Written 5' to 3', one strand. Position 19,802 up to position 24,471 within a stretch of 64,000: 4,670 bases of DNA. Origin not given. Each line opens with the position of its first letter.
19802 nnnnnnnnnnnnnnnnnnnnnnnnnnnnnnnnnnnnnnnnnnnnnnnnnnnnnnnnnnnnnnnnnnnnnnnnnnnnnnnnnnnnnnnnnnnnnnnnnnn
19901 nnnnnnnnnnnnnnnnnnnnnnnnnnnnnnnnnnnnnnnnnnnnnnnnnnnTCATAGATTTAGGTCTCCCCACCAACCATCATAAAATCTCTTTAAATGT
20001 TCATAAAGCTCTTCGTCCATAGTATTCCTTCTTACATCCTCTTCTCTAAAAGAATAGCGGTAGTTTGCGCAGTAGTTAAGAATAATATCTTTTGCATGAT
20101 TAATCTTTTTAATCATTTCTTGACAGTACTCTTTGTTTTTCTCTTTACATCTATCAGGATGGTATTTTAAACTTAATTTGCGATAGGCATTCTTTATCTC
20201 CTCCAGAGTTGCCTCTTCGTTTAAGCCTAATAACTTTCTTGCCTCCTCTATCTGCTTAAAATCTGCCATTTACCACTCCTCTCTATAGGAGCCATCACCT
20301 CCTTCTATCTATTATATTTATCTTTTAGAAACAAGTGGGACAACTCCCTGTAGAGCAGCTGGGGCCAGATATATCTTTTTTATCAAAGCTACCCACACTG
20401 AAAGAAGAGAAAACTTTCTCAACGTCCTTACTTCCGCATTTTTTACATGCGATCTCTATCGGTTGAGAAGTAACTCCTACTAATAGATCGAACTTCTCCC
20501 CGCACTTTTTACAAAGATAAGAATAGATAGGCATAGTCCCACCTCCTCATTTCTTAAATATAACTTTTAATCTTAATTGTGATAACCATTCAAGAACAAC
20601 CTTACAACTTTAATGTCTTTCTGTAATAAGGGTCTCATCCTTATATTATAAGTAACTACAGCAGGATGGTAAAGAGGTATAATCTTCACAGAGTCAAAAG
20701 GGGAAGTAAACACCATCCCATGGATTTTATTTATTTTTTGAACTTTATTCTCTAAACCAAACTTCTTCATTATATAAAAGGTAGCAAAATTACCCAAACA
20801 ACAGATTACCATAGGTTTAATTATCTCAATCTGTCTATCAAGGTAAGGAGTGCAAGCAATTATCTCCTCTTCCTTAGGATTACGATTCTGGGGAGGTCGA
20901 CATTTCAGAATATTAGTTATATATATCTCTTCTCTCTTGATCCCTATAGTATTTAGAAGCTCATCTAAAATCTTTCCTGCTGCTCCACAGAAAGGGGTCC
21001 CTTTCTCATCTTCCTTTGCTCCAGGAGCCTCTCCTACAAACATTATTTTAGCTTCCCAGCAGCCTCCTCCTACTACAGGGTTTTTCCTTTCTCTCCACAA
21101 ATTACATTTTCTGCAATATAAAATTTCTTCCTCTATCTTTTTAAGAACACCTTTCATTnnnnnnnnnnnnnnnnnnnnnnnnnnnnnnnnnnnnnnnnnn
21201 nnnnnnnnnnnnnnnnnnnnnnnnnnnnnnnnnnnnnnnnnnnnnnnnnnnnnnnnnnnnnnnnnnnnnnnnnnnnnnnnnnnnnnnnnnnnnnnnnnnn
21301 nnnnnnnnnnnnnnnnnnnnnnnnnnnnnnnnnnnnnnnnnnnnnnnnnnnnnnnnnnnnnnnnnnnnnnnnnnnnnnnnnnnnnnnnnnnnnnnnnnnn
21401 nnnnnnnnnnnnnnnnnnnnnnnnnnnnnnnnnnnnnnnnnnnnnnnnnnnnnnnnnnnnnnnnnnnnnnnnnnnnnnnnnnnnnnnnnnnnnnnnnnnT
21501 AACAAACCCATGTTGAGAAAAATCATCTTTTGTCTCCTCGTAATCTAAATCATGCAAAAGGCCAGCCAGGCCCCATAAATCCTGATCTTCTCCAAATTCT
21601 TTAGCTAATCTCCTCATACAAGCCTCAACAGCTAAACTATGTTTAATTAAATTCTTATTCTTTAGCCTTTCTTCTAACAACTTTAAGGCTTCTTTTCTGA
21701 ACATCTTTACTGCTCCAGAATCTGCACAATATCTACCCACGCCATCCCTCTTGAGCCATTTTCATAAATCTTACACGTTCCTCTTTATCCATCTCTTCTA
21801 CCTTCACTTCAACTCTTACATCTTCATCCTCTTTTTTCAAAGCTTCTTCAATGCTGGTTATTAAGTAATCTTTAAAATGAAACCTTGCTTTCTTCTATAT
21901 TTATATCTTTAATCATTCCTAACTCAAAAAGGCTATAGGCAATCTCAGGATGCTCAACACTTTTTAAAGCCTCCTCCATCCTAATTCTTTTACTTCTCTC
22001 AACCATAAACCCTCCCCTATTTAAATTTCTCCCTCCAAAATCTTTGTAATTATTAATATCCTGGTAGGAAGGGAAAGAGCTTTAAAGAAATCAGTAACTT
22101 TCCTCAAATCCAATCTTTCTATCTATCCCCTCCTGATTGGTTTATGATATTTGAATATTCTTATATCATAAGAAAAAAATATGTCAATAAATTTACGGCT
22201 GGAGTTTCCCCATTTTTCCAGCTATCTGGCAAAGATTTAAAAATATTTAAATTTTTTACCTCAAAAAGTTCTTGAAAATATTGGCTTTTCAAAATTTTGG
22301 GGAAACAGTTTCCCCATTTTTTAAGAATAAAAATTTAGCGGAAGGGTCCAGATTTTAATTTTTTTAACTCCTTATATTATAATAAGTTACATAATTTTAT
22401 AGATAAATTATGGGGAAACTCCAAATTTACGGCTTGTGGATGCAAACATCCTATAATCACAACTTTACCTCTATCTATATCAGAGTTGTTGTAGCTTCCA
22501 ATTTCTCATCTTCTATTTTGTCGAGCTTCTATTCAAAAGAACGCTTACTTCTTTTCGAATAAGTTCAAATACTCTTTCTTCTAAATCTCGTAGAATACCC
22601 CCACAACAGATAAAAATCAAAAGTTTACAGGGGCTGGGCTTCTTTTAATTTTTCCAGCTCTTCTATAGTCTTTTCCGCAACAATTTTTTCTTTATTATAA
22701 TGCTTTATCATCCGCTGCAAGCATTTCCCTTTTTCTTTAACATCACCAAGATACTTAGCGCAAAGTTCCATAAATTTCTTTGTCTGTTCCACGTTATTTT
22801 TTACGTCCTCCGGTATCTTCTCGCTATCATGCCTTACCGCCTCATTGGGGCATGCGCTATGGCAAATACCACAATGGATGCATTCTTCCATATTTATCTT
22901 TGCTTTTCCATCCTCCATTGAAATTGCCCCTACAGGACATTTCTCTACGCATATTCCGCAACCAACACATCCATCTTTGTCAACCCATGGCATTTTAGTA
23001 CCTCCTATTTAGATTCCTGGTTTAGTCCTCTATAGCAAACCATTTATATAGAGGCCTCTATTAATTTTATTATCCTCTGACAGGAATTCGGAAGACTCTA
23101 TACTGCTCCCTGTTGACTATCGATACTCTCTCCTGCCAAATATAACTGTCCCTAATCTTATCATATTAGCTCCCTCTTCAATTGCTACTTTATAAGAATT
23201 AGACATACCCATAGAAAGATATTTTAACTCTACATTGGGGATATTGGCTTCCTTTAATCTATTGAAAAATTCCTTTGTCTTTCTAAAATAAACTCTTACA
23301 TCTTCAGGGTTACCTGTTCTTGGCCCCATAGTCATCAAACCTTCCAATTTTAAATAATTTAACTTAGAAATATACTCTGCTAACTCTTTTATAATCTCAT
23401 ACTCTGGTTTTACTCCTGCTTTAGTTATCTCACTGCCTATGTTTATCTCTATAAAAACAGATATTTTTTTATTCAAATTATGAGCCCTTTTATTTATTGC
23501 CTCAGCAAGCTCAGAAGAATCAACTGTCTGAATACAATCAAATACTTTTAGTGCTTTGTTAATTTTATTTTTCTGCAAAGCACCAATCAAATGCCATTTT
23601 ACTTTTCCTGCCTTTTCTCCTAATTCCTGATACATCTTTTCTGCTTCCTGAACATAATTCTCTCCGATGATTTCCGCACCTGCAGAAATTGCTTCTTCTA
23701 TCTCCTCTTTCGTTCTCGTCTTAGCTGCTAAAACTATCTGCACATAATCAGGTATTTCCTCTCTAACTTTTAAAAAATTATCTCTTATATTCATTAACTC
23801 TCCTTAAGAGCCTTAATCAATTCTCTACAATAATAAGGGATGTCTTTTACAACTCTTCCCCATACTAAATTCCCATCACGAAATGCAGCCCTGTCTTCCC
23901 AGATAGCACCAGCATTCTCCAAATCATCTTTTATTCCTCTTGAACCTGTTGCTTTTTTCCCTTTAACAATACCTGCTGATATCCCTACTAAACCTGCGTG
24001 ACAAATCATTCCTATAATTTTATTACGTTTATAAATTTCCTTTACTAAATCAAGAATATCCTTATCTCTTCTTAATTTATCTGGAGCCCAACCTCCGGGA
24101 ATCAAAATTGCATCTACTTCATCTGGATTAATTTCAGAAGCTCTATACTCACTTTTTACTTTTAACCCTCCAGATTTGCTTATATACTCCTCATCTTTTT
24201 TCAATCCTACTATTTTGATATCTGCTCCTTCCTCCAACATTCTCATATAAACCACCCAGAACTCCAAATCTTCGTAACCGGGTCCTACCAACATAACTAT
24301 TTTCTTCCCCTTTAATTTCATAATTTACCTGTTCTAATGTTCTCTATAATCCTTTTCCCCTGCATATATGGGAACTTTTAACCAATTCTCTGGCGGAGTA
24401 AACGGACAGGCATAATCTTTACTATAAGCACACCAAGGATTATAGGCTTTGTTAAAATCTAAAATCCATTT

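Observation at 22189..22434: Inverted 13-bp repeats flanked by 12-bp direct repeats with a central perfect palindrome: miniature transposable element or multi-site regulatory array?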

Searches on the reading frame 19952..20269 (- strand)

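Call 12: search_protein_families(library=pfam, proteins=[window:19952-20269:-], max_evalue=0.01)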
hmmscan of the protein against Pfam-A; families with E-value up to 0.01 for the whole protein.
window:19952-20269:- (105 aa): 1 family
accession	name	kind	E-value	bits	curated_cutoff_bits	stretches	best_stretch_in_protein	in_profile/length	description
PF00226.36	DnaJ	-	2.5e-14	53.6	27.8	1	12-63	4-53/63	DnaJ domain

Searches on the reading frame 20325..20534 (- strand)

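Call 12: search_protein_families(library=pfam, proteins=[window:20325-20534:-], max_evalue=0.01)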
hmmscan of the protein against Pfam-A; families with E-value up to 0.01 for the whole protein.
window:20325-20534:- (69 aa): 1 family
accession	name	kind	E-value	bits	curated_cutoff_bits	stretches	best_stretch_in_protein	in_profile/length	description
PF09723.15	Zn_ribbon_8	-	3.3e-14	53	34.4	1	1-42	1-41/41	Zinc ribbon domain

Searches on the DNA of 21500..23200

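Call 9: search_rna_families(source=window, start=21500, end=23200, threshold=evalue, max_evalue=10)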
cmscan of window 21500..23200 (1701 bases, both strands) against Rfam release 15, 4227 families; matches with E-value up to 10: 5.
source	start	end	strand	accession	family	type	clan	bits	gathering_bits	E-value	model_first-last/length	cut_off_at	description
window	22995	23061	+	RF04031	mir-2686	Gene; miRNA;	-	18.4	90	1.9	1-68/68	no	mir-2686 microRNA precursor family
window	22062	22184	+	RF02574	Ricks_sRNA10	Gene; sRNA;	-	18.3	97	0.42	1-352/352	no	Rickettsia sRNA 10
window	22266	22330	+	RF00665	mir-290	Gene; miRNA;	CL00096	16.5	51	6.2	1-70/70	no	mir-290 microRNA precursor family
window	21694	21799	-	RF02191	TCL6_1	Gene; lncRNA;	-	14.7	60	3.2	1-113/113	no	T-cell leukemia/lymphoma 6 conserved region 1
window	22265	22362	-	RF04178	BTnc005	Gene; sRNA;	-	14.6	174.8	2.4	1-205/205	no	Bacteroides sRNA BTnc005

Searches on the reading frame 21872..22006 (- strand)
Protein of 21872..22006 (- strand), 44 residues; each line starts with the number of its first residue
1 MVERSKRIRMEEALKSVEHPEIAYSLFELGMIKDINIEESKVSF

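Call 12: search_protein_families(library=pfam, proteins=[window:21872-22006:-], max_evalue=0.01)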
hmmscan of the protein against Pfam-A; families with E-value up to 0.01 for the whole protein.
window:21872-22006:- (44 aa): 1 family
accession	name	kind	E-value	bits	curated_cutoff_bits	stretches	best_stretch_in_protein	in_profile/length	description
PF01883.24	FeS_assembly_P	-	2.9e-07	31.1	23.5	1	11-44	5-38/73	Iron-sulfur cluster assembly protein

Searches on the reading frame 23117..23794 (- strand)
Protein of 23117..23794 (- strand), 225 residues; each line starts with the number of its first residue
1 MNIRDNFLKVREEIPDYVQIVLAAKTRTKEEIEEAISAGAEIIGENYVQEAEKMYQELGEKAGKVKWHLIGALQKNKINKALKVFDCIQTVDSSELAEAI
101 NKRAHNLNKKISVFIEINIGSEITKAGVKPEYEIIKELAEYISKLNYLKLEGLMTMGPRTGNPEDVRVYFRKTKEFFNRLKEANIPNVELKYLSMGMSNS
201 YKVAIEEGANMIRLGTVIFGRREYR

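Call 12: search_protein_families(library=pfam, proteins=[window:23117-23794:-], max_evalue=0.01)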
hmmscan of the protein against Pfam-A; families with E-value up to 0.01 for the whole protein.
window:23117-23794:- (225 aa): 2 families
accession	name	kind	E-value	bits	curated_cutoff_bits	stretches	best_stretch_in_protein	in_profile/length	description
PF01168.26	Ala_racemase_N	-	4.3e-23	82.6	24.1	1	2-221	5-218/220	Alanine racemase, N-terminal domain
PF01068.26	DNA_ligase_A_M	-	0.0092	16.1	26.2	0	16-155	55-184/204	ATP dependent DNA ligase domain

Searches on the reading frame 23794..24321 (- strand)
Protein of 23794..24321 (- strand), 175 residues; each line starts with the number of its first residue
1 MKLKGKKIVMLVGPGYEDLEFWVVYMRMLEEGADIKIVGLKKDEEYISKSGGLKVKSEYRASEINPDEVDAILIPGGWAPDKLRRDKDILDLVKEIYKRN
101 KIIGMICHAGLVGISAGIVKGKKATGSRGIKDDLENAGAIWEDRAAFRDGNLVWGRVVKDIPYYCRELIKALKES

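Call 12: search_protein_families(library=pfam, proteins=[window:23794-24321:-], max_evalue=0.01)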
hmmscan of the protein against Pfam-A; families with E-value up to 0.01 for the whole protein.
window:23794-24321:- (175 aa): 1 family
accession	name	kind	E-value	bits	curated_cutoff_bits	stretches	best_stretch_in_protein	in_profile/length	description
PF01965.30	DJ-1_PfpI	-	1.2e-40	139.4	26.6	1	6-170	1-164/165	DJ-1/PfpI family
